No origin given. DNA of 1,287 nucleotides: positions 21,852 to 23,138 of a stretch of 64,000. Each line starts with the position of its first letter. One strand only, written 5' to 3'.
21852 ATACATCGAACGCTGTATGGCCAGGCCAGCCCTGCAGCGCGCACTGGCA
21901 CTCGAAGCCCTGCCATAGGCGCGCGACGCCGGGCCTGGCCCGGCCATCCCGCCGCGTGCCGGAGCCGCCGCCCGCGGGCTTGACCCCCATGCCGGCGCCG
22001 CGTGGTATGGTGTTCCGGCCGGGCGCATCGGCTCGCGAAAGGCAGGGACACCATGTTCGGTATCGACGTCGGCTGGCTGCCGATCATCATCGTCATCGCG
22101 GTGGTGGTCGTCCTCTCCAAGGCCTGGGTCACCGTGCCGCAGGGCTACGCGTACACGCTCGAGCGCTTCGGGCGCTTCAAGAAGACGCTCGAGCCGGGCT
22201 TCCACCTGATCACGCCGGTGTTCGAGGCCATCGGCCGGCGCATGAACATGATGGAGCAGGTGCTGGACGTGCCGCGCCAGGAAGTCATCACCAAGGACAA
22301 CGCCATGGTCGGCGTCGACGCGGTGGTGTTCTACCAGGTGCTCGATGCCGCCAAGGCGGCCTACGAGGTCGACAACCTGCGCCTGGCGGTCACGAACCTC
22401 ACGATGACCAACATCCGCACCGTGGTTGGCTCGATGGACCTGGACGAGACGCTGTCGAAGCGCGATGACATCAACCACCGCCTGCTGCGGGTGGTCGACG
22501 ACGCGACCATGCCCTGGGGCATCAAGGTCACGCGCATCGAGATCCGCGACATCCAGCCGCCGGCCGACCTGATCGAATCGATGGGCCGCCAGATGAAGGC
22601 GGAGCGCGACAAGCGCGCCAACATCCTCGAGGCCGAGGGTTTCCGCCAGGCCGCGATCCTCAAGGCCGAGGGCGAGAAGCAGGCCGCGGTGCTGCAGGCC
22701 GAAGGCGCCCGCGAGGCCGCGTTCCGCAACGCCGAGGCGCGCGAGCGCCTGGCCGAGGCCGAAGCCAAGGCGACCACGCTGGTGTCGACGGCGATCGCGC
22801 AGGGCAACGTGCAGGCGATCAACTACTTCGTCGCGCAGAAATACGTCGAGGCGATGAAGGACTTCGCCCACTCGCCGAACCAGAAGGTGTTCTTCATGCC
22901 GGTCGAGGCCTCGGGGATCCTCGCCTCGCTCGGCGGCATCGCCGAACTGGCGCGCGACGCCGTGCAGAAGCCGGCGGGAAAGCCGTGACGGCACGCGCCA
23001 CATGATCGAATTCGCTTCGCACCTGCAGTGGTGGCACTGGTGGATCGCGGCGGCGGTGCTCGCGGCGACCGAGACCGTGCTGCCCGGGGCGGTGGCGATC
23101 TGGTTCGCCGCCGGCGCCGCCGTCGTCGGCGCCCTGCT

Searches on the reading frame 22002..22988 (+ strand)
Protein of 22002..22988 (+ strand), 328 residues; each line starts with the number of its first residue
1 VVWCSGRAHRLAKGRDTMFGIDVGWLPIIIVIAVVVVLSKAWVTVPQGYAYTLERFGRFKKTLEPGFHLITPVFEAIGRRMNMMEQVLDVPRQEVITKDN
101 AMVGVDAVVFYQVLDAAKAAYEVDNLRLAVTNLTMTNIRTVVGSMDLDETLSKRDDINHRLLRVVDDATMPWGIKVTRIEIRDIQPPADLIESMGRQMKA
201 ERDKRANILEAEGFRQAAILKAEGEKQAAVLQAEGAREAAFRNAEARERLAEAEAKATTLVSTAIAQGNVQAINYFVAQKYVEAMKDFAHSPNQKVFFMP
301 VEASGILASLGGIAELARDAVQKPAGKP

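Call 42: search_protein_families(library=pfam, proteins=[window:22002-22988:+])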
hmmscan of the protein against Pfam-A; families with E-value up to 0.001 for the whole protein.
window:22002-22988:+ (328 aa): 1 family
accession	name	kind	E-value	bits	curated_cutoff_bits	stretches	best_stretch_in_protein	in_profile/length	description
PF01145.31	Band_7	-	6.9e-37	127.6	23.6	1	44-213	2-174/176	SPFH domain / Band 7 family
